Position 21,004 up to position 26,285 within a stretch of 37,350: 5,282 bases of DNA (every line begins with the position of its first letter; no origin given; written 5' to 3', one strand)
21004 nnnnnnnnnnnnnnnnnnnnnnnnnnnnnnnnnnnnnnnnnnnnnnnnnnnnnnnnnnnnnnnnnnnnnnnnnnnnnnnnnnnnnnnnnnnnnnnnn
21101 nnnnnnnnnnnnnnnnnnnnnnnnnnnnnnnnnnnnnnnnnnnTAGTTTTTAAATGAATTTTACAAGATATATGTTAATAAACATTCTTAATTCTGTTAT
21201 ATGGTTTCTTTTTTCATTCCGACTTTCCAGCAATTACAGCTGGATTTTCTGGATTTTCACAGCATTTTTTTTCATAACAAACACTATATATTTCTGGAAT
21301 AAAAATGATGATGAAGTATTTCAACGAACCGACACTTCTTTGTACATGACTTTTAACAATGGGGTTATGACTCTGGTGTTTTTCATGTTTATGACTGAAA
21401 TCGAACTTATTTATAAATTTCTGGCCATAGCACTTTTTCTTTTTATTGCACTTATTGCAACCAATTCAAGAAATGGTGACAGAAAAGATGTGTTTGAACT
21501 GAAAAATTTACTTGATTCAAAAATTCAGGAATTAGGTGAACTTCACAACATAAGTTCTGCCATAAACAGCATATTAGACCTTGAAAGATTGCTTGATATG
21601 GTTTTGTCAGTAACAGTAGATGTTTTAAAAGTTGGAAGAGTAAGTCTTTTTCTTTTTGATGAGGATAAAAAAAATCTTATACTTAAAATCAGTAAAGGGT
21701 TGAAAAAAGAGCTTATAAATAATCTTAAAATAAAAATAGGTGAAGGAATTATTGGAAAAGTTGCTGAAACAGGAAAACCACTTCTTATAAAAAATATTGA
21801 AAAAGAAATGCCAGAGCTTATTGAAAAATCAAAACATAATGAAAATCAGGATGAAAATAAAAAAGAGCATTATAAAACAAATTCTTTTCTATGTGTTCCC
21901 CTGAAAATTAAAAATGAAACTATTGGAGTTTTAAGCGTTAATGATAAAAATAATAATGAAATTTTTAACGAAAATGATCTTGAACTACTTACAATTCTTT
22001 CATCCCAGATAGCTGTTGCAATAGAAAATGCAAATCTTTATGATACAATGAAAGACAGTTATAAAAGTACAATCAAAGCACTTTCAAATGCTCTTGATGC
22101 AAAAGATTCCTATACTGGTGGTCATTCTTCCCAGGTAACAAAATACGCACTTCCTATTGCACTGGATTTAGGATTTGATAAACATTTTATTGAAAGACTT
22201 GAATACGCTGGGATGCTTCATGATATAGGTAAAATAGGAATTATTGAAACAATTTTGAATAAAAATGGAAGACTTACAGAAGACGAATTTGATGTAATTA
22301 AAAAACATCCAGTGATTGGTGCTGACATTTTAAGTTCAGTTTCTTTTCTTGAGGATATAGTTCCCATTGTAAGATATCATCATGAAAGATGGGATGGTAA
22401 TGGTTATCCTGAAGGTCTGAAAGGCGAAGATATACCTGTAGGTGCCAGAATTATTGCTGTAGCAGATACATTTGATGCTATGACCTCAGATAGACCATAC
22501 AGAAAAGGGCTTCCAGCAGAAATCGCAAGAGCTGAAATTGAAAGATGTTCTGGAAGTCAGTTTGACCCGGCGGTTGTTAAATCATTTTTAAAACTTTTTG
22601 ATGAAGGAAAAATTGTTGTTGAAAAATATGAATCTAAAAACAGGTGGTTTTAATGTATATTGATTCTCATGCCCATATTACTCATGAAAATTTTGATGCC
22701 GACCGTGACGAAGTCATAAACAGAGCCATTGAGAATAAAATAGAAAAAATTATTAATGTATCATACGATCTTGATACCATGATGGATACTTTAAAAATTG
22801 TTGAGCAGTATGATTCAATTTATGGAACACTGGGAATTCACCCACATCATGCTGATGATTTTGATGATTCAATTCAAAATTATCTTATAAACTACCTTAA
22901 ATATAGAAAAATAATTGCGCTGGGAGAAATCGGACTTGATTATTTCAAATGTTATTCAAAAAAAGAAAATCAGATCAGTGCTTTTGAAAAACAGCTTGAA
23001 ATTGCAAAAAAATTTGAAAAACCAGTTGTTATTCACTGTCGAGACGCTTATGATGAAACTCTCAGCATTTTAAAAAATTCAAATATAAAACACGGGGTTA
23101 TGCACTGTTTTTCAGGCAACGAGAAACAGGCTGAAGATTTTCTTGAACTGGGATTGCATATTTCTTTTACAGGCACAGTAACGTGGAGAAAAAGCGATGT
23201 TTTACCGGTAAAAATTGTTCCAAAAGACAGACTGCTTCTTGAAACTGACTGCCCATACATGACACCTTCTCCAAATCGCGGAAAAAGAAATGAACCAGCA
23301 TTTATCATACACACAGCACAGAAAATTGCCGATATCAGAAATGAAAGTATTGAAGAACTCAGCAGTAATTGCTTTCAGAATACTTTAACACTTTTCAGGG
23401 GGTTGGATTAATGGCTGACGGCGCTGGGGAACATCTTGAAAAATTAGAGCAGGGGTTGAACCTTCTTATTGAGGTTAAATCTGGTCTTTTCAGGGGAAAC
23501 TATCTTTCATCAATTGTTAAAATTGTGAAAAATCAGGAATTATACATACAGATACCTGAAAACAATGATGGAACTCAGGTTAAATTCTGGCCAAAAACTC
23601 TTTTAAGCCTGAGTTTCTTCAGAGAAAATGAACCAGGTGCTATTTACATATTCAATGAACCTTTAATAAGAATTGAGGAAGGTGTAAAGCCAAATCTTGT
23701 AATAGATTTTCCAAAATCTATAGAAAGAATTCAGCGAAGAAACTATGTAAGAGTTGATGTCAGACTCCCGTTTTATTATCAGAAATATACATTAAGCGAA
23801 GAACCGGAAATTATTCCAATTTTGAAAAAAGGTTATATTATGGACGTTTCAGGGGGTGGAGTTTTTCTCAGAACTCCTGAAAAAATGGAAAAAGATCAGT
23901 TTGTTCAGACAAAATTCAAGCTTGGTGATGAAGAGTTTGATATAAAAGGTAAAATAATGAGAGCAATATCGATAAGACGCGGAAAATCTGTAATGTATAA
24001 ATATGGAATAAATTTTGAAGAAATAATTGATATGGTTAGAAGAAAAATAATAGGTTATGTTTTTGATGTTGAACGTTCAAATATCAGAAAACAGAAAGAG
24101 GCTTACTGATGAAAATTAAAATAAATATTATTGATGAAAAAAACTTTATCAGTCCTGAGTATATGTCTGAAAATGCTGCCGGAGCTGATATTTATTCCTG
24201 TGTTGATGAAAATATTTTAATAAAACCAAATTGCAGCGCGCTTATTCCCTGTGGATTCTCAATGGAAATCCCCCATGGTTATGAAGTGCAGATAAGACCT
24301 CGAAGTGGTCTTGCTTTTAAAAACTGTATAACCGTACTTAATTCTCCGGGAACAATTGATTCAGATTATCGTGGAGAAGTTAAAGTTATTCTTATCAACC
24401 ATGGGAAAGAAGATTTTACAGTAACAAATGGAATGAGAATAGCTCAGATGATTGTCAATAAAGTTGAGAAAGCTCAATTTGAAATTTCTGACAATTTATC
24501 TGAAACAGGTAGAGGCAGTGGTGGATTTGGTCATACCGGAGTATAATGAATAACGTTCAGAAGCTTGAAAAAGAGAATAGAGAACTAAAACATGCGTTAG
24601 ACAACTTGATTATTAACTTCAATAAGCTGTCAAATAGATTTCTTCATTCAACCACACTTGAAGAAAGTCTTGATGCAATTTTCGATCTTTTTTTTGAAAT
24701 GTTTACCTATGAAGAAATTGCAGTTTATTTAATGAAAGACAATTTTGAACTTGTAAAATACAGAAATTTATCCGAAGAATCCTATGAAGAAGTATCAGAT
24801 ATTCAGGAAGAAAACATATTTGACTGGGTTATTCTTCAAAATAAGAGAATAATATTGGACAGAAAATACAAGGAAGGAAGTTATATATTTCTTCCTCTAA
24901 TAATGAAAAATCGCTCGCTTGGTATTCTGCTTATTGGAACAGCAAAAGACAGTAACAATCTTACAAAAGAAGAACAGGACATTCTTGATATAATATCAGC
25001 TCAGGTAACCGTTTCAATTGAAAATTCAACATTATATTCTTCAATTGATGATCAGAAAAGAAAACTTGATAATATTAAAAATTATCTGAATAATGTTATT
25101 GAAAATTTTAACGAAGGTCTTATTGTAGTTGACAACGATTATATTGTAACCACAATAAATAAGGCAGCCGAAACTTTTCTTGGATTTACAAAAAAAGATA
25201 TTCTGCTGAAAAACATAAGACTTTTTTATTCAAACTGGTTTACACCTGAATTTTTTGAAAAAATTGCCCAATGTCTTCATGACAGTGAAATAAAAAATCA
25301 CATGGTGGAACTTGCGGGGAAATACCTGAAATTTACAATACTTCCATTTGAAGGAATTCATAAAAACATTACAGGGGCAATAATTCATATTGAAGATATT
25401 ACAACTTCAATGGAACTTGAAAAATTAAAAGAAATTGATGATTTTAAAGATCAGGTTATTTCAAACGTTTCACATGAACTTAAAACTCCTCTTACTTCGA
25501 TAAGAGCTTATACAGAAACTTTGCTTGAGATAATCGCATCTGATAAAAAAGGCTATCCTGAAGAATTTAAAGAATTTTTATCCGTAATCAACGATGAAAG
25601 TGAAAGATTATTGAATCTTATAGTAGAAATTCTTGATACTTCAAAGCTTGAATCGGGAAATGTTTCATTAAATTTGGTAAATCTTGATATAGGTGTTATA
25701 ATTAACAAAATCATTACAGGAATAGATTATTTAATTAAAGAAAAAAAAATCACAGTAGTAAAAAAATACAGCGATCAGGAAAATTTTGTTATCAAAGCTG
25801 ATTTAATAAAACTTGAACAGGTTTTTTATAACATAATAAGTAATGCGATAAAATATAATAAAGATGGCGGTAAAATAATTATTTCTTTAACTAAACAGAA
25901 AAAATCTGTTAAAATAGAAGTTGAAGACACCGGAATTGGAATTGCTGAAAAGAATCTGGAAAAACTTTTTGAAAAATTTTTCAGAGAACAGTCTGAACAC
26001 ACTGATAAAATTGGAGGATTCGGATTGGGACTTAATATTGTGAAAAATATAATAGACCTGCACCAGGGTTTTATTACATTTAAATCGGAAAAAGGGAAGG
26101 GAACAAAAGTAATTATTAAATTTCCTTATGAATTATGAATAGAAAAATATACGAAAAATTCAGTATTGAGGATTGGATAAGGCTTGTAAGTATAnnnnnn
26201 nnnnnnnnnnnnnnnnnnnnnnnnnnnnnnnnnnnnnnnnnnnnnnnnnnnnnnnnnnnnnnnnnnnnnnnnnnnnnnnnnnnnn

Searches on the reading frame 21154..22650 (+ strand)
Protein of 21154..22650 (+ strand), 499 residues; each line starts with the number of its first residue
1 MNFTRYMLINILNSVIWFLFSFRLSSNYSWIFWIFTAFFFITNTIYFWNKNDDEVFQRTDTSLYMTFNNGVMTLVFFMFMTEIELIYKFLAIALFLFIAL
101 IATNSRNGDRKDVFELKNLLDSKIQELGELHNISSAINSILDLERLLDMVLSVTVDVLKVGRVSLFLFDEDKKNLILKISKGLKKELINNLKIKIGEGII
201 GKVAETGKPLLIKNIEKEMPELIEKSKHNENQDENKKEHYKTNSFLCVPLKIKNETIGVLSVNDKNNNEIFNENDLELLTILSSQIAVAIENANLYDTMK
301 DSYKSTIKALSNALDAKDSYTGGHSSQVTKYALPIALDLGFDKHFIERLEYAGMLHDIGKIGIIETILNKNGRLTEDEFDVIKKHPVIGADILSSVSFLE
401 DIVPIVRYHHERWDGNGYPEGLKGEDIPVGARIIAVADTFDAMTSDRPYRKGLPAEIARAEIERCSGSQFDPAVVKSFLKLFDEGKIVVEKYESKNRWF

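Call 20: search_protein_families(library=pfam, proteins=[window:21154-22650:+], max_evalue=0.001)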
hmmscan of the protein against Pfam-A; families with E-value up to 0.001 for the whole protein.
window:21154-22650:+ (499 aa): 6 families
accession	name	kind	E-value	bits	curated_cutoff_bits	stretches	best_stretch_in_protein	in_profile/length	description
PF13487.12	HD_5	-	9.8e-42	143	27.2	1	309-474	2-170/170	HD domain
PF01966.28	HD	-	2.2e-22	80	22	1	322-443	2-116/116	HD domain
PF01590.32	GAF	-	1.1e-19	71.7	22.4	1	142-290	1-133/133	GAF domain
PF13185.12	GAF_2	-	1.5e-19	71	28.6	1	141-291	2-136/136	GAF domain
PF13492.12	GAF_3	-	4.3e-16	59.9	27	1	142-292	1-129/129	GAF domain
PF08668.18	HDOD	-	0.00049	20.1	22.9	0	323-410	97-194/196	HDOD domain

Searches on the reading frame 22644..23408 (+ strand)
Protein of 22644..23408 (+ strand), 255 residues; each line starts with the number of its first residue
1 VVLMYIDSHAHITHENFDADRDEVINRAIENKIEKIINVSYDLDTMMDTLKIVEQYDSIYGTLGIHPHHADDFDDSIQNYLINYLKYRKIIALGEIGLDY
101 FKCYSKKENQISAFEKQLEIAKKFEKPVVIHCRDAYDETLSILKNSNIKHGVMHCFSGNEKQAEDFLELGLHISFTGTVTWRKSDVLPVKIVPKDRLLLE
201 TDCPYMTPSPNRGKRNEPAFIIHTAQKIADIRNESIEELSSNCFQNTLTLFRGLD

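Call 20: search_protein_families(library=pfam, proteins=[window:22644-23408:+], max_evalue=0.001)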
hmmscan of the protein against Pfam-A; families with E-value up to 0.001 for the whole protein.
window:22644-23408:+ (255 aa): 1 family
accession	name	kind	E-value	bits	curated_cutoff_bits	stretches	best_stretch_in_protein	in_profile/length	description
PF01026.27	TatD_DNase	-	1e-80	271.2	27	1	6-252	1-253/253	TatD related DNase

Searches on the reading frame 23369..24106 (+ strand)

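Call 20: search_protein_families(library=pfam, proteins=[window:23369-24106:+], max_evalue=0.001)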
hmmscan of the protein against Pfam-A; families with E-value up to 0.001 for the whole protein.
window:23369-24106:+ (246 aa): 2 families
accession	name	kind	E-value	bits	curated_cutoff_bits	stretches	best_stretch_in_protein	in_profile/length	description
PF07238.19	PilZ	-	1.5e-11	44.9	22.5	1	122-232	1-101/102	PilZ domain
PF12945.12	PilZNR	-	6.5e-08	33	23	1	29-115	3-85/85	Flagellar protein YcgR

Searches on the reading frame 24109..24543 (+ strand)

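Call 20: search_protein_families(library=pfam, proteins=[window:24109-24543:+], max_evalue=0.001)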
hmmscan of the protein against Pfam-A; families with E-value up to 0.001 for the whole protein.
window:24109-24543:+ (145 aa): 2 families
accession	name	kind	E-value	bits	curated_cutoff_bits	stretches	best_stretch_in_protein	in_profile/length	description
PF00692.24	dUTPase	-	1.1e-32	113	22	1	13-144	3-129/129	dUTPase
PF22769.1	DCD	-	5.8e-09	36.7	27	1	33-118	68-152/153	dCTP deaminase-like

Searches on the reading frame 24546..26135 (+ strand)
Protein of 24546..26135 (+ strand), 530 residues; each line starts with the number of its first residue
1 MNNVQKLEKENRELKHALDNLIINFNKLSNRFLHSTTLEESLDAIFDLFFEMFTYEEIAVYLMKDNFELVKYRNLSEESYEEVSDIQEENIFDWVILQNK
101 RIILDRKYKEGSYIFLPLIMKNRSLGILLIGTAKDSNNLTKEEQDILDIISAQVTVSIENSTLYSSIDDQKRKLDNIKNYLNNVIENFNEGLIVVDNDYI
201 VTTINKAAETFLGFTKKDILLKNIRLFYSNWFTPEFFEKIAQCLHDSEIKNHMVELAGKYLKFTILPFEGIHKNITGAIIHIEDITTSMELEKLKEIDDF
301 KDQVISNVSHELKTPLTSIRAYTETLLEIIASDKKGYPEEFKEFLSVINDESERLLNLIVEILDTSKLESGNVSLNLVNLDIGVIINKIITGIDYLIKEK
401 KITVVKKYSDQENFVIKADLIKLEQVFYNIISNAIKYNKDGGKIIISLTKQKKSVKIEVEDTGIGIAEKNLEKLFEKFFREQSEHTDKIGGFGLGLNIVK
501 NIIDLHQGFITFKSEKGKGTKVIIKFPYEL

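Call 20: search_protein_families(library=pfam, proteins=[window:24546-26135:+], max_evalue=0.001)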
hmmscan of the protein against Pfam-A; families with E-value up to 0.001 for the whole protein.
window:24546-26135:+ (530 aa): 10 families
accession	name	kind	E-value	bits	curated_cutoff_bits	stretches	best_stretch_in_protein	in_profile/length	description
PF02518.31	HATPase_c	-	2e-29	102.7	26.4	1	419-529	2-110/111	Histidine kinase-, DNA gyrase B-, and HSP90-like ATPase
PF00512.31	HisKA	-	3.6e-19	69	26.9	1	301-371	2-66/66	His Kinase A (phospho-acceptor) domain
PF13426.13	PAS_9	-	3.1e-07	31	27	1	190-286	2-102/103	PAS domain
PF13492.12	GAF_3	-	5.7e-07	30.4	27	1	38-160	2-129/129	GAF domain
PF00989.32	PAS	-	1.1e-06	29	22.6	1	181-252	3-74/113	PAS fold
PF13185.12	GAF_2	-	2.5e-06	28.2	28.6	1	36-159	2-136/136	GAF domain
PF13581.12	HATPase_c_2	-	2.2e-05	24.9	27.4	1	420-522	29-123/127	Histidine kinase-like ATPase domain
PF13589.12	HATPase_c_3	-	2.8e-05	24.6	25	1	423-497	3-78/137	Histidine kinase-, DNA gyrase B-, and HSP90-like ATPase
PF13188.13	PAS_8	-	3.1e-05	24.2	21.8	1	180-222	2-41/65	PAS domain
PF13596.12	PAS_10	-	0.00028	21.9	22.1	0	181-286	1-106/106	PAS domain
